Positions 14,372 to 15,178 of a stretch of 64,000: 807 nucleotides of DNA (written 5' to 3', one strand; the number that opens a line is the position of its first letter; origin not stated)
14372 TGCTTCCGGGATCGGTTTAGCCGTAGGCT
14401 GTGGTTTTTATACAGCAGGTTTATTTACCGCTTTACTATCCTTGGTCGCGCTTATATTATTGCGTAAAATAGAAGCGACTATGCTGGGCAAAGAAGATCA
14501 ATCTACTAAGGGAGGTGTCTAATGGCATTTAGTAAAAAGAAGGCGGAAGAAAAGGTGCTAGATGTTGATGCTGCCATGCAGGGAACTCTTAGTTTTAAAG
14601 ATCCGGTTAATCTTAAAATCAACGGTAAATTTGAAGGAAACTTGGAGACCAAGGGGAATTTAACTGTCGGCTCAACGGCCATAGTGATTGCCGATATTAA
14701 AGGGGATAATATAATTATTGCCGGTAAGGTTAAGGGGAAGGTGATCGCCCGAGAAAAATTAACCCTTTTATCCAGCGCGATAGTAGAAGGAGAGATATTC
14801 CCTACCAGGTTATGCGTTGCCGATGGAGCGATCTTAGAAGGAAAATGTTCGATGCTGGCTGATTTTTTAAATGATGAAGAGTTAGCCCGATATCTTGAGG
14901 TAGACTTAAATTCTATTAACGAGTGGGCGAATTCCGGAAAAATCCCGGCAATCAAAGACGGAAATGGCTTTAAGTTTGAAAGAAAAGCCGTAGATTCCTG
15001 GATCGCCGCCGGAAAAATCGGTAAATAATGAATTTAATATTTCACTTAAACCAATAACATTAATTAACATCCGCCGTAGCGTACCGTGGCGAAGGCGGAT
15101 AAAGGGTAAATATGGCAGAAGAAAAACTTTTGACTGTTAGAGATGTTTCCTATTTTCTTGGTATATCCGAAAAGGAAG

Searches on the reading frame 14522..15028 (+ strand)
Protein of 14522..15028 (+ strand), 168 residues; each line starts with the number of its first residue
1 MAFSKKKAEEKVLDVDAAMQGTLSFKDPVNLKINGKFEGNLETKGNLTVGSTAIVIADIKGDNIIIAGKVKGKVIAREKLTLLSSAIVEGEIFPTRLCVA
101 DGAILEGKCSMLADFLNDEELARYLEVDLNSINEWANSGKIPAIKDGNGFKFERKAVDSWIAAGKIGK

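Call 36: search_protein_families(library=pfam, proteins=[window:14522-15028:+], max_evalue=0.001)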
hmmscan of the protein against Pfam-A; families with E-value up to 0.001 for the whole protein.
window:14522-15028:+ (168 aa): 2 families
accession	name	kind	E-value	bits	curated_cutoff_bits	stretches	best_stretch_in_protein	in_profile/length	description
PF04519.19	Bactofilin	-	5.8e-23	81.4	27.9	1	12-109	2-97/98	Polymer-forming cytoskeletal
PF12728.13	HTH_17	-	1.6e-09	38.3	27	1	116-163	2-49/51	Helix-turn-helix domain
